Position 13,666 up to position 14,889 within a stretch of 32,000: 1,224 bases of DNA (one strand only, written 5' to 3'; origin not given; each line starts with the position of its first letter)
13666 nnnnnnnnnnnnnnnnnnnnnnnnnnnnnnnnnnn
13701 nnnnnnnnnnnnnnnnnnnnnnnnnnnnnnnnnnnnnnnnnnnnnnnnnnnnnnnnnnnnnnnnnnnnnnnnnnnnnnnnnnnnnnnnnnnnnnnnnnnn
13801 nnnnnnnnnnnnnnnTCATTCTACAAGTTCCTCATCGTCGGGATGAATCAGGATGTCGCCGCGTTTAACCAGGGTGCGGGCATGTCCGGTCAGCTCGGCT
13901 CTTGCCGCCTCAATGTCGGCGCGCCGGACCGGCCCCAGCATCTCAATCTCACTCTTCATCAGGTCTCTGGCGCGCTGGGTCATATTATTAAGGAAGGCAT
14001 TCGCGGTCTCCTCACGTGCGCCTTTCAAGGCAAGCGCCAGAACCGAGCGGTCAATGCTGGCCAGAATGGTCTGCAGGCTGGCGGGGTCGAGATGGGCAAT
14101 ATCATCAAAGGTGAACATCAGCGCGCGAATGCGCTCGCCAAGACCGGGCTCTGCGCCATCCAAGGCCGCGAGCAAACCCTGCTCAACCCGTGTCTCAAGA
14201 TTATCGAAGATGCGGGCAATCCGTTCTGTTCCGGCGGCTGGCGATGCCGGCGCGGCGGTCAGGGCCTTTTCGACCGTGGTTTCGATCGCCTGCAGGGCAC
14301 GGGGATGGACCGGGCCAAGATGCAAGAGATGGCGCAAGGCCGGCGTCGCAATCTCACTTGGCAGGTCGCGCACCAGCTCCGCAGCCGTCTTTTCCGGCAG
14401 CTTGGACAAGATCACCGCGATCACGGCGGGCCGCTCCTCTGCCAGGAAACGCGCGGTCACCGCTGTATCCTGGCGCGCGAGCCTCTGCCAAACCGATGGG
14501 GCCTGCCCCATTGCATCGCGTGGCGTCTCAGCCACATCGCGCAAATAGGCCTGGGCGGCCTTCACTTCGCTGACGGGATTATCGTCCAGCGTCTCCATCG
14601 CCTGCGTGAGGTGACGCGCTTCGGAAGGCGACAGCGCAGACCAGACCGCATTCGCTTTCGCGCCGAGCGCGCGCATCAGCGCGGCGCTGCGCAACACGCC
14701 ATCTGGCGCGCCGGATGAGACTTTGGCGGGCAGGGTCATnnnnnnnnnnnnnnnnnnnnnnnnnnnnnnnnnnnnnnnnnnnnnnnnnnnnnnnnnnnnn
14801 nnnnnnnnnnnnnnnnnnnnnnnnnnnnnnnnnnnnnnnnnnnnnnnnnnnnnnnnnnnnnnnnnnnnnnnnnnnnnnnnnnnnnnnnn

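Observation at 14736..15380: FliF reduced to one ring-building core plus the FliG-binding tail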

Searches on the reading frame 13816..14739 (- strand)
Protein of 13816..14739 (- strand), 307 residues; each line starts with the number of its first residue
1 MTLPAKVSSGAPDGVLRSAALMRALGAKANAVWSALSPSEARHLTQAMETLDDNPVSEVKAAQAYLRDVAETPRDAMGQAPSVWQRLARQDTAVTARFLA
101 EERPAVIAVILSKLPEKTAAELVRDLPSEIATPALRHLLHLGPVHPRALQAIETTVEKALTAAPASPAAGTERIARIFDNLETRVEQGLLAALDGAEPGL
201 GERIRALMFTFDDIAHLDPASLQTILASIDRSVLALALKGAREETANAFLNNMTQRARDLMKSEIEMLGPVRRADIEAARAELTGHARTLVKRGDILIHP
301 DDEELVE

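Call 4: search_protein_families(library=pfam, proteins=[window:13816-14739:-], max_evalue=1)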
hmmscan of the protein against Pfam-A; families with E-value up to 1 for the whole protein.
window:13816-14739:- (307 aa): 4 families
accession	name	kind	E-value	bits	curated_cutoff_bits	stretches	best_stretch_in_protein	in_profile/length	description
PF01706.21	FliG_C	-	1.5e-39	135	23.3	2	193-298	3-108/108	FliG C-terminal domain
PF14841.11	FliG_M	-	4.2e-13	49.8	25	1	96-164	5-73/76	FliG middle domain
PF14842.11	FliG_N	-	8.6e-08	33.2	25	1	14-61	4-52/104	FliG N-terminal domain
PF03448.22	MgtE_N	-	3.4e-06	27.9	25.9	1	103-137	2-36/102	MgtE intracellular N domain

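Call 6: search_protein_families(library=ncbifam, proteins=[window:13816-14739:-], max_evalue=1)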
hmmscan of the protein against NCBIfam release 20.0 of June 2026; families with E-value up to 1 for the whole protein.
window:13816-14739:- (307 aa): 3 families
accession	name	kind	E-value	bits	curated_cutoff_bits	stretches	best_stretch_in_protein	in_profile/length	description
TIGR00207.1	fliG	equivalog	7.5e-41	140.6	226.7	1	85-304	113-334/338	flagellar motor switch protein FliG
NF004260.2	PRK05686.2-1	equivalog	6.6e-23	81.3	550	1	81-266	115-301/316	flagellar motor switch protein FliG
NF004606.0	PRK05934.1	equivalog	0.097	11.8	297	1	99-135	301-337/341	type III secretion system protein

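Call 36: find_homologous_proteins(query=window:13816-14739:-, max_evalue=0.00001)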
Query window:13816-14739:- (307 aa): 247 proteins with E <= 0.00001 among 8000 candidates; the best 120 are listed.
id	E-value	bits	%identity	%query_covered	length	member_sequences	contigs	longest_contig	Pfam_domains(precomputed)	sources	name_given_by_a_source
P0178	1.7e-186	636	100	100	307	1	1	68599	PF14842.12,PF14841.12,PF03448.23,PF01706.22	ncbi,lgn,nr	ncbi:MAG: FliG C-terminal domain-containing protein [Henriciella sp.]|nr:FliG C-terminal domain-cont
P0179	2.1e-126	439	74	100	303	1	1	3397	PF14842.12,PF14841.12,PF01706.22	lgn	-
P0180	6.8e-115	402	69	100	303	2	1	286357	PF14842.12,PF14841.12,PF01706.22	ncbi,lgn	ncbi:MAG: FliG C-terminal domain-containing protein [Pseudomonadota bacterium]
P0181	2.8e-94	334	57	100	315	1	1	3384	PF14842.12,PF14841.12,PF01706.22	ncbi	-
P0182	4.1e-94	333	57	97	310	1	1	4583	PF14842.12,PF14841.12,PF01706.22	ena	-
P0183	4.9e-93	330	57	100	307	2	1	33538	PF14842.12,PF14841.12,PF01706.22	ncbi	-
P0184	1.3e-92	329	57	100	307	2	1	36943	PF14842.12,PF14841.12,PF01706.22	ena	-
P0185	8.9e-91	323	58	96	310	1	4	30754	PF14842.12,PF14841.12,PF01706.22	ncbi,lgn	-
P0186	2.8e-90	321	56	100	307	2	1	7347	PF14842.12,PF14841.12,PF01706.22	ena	-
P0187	8.3e-89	316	58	97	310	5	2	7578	PF14842.12,PF14841.12,PF01706.22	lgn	-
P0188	9.0e-89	316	56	100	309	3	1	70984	PF14842.12,PF14841.12,PF01706.22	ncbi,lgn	ncbi:MAG: FliG C-terminal domain-containing protein [Pseudomonadota bacterium]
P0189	1.3e-88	316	57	97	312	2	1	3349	PF14842.12,PF14841.12,PF01706.22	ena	-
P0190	1.4e-88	315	57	97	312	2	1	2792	PF14842.12,PF14841.12,PF01706.22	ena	-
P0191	2.4e-88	315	55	100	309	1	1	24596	PF14842.12,PF14841.12,PF01706.22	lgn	-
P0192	1.3e-87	312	53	100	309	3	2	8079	PF14842.12,PF14841.12,PF01706.22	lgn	-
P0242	2.5e-81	292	51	100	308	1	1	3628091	PF14842.12,PF14841.12,PF03448.23,PF01706.22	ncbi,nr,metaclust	nr:FliG C-terminal domain-containing protein [Hyphomonas sp. Mor2]|metaclust:status=active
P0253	3.3e-80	288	50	100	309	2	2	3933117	PF14842.12,PF14841.12,PF01706.22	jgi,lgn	jgi:flagellar motor switch protein FliG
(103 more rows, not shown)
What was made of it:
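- Tried and rejected: The 120 rows shown were all FliG' orthologs of 289-320 aa (call 36).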

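Call 37: find_encoding_contigs(protein=P0242, flank=10000, max_places=2)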
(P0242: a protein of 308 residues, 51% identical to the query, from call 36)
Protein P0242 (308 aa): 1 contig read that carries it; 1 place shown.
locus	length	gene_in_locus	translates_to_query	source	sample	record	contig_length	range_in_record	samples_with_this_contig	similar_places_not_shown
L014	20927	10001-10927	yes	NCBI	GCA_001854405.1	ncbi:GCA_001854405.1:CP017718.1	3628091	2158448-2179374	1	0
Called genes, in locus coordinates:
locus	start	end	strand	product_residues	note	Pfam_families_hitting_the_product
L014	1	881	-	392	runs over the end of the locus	-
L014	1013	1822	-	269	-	PF04909:Amidohydro_2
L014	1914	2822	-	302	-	PF13577:SnoaL_4, PF13474:SnoaL_3 (faint), PF14534:DUF4440 (faint), PF07366:SnoaL (weak), PF12680:SnoaL_2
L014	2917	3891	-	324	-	-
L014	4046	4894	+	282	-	PF00165:HTH_AraC (weak), PF12833:HTH_18, PF00165:HTH_AraC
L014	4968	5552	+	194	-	PF01475:FUR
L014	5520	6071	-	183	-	PF07883:Cupin_2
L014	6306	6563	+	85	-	PF09857:YjhX_toxin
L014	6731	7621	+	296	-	-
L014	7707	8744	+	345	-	PF00135:COesterase, PF20434:BD-FAE, PF07859:Abhydrolase_3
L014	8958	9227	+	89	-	PF06627:DUF1153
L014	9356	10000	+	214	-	-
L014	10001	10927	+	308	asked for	PF03448:MgtE_N (faint), PF14842:FliG_N (faint), PF14841:FliG_M, PF01706:FliG_C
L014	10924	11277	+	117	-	-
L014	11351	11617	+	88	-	PF01052:FliMN_C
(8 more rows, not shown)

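Call 38: find_encoding_contigs(protein=P0253, flank=10000, max_places=2)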
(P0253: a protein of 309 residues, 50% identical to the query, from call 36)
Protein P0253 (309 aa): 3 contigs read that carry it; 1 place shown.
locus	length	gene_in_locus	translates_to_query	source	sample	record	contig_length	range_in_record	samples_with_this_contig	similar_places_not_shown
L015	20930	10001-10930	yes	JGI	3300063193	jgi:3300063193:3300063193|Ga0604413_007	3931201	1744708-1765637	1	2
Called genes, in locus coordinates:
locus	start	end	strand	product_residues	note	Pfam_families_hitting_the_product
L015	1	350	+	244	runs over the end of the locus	PF13505:OMP_b-brl (weak)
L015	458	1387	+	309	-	PF01571:GCV_T (weak), PF25455:Beta-barrel_CAF17_C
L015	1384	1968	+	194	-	PF03352:Adenine_glyco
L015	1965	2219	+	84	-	-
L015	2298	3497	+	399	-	-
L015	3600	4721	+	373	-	PF08545:ACP_syn_III, PF08541:ACP_syn_III_C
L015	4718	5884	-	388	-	-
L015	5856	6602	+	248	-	PF01475:FUR (weak)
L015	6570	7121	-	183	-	PF07883:Cupin_2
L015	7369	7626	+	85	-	PF09857:YjhX_toxin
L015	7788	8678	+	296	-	-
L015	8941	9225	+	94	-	PF06627:DUF1153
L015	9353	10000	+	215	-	-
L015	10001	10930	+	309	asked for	PF14842:FliG_N (faint), PF14841:FliG_M, PF01706:FliG_C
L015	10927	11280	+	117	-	-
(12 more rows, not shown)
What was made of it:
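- Hyphomonas sp. Mor2 is included (calls 37, 38).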

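Call 41: search_solved_structures(query=window:13816-14739:-, max_evalue=0.001, show_alignments=2)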
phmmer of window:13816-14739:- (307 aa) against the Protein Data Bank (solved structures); distinct sequences matched with E-value up to 0.001: 14.
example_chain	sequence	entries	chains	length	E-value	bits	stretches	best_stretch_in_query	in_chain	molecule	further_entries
1lkv_X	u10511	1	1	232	2e-34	122.9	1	91-305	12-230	FLAGELLAR MOTOR SWITCH PROTEIN FLIG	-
4fhr_B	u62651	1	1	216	6.5e-34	121.2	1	91-298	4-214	Flagellar motor switch protein FliG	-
3ajc_A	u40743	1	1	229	3.4e-32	115.6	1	91-305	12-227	Flagellar motor switch protein fliG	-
3hjl_A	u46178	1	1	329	6.7e-30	108.1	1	77-298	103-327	Flagellar motor switch protein fliG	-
3usy_A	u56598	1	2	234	5.3e-26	95.3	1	95-305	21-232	Flagellar motor switch protein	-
3usw_A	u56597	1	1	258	7.7e-26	94.8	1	95-305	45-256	Flagellar motor switch protein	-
8z4d_1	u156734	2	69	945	1.1e-25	94.3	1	88-301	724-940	Flagellar M-ring protein,Flagellar motor switch protein FliG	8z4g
8umd_B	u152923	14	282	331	5.4e-21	78.9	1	64-301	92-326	Flagellar motor switch protein FliG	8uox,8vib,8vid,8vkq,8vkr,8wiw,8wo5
8umx_B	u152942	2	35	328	1.4e-18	71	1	86-301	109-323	Flagellar motor switch protein FliG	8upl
1qc7_A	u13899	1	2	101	1.8e-17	67.3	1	208-305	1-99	PROTEIN (FLIG)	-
8ucs_H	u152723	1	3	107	1.3e-15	61.2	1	210-300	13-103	Flagellar motor switch protein FliG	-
3soh_B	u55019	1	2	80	6.2e-06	29.5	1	96-161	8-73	Flagellar motor switch protein FliG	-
4qrm_B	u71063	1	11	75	6.9e-06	29.3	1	96-161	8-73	Flagellar motor switch protein FliG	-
4fq0_C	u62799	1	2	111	0.00086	22.5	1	94-162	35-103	Flagellar motor switch protein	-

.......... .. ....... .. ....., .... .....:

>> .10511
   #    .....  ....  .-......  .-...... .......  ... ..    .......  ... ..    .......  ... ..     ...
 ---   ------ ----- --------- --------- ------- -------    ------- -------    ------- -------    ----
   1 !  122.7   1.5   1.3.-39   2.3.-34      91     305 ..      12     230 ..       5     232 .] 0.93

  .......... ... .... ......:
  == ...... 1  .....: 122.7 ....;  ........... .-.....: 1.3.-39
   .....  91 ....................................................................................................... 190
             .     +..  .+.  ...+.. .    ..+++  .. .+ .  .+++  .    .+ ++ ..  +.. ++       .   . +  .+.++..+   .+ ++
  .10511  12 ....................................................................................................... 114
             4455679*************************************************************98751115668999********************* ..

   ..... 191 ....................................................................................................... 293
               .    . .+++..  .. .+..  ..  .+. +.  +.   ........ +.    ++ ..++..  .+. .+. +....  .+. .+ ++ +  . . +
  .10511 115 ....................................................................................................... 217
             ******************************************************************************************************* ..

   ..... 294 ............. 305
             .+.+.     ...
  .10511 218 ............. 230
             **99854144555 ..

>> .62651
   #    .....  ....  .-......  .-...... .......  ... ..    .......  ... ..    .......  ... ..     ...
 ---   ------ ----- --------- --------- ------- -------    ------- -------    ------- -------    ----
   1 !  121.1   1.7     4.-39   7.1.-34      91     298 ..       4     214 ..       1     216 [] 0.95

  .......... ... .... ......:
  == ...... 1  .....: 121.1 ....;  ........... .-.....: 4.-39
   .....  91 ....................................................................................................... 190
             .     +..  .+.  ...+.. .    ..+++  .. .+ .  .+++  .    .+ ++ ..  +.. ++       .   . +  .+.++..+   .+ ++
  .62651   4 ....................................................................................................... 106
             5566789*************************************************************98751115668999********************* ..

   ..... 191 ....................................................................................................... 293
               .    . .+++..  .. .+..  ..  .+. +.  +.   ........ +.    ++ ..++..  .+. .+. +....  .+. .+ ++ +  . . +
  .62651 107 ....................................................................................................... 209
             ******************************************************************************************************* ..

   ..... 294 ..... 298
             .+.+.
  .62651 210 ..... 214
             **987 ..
